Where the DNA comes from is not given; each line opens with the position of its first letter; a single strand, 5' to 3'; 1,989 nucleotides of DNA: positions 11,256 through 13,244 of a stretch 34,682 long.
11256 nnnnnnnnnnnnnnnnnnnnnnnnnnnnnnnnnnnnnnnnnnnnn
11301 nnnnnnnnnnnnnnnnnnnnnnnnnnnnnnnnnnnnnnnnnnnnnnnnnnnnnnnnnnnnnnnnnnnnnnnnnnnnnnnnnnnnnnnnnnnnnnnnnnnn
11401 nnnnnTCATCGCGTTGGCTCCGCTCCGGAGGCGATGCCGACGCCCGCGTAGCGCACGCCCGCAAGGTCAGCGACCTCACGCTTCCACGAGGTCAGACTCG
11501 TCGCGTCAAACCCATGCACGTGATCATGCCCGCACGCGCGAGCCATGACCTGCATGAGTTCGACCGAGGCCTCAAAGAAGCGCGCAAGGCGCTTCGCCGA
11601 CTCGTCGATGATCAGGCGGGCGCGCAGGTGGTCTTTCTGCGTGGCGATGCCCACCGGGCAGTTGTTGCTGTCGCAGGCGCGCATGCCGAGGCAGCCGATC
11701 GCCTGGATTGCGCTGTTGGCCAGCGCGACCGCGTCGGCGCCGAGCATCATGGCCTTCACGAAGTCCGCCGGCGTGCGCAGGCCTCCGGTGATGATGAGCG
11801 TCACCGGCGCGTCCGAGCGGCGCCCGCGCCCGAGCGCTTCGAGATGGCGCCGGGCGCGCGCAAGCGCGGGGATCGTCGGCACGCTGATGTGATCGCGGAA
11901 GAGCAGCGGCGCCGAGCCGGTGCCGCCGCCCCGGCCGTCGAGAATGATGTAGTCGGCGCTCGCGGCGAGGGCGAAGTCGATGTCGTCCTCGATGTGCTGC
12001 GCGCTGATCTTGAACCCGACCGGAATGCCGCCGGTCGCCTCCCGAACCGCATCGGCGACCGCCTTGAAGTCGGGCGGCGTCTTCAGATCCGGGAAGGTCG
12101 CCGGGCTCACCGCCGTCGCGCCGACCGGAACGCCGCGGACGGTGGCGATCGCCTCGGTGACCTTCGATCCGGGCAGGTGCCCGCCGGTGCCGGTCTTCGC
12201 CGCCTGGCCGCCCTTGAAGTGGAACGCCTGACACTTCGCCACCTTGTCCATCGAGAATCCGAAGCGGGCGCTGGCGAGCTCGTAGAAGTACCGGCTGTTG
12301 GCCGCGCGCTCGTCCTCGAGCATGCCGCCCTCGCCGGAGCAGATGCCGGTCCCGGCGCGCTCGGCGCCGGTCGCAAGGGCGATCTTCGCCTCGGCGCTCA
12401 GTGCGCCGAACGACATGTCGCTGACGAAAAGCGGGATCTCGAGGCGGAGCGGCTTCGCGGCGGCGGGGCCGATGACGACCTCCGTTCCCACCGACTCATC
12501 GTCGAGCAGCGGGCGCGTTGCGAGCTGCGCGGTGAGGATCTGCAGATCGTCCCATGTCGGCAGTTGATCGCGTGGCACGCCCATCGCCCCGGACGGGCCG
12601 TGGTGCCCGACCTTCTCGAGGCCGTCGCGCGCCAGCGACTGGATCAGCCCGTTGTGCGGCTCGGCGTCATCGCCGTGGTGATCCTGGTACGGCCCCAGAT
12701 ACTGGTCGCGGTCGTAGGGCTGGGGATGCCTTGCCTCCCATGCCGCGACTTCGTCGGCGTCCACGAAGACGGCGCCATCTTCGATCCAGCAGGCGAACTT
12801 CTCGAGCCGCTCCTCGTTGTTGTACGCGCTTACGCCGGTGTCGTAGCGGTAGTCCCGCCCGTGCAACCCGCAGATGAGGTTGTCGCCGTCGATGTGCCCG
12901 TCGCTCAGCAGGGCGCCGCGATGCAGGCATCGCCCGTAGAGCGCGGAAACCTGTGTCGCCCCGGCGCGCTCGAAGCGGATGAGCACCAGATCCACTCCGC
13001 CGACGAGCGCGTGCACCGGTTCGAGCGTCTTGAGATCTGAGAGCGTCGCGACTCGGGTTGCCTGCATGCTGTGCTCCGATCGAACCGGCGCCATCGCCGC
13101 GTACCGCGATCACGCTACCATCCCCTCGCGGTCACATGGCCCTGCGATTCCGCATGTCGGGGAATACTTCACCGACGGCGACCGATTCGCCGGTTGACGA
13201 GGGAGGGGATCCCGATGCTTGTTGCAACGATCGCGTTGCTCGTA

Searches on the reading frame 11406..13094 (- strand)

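Call 7: search_protein_families(library=pfam, proteins=[window:11406-13094:-], max_evalue=0.01)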
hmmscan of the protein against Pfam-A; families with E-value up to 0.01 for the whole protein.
window:11406-13094:- (562 aa): 4 families
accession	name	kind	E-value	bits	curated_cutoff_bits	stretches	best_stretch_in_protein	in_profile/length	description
PF01645.23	Glu_synthase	-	2.8e-85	287.2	20.4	1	200-522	46-367/369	Conserved region in glutamate synthase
PF00355.32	Rieske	-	6.7e-11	42.4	20.3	1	14-90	4-77/88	Rieske [2Fe-2S] domain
PF01070.24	FMN_dh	-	7e-06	25.8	24.9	1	371-471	231-314/350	FMN-dependent dehydrogenase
PF05690.20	ThiG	-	0.0082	15.9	23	0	428-464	173-208/247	Thiazole biosynthesis protein ThiG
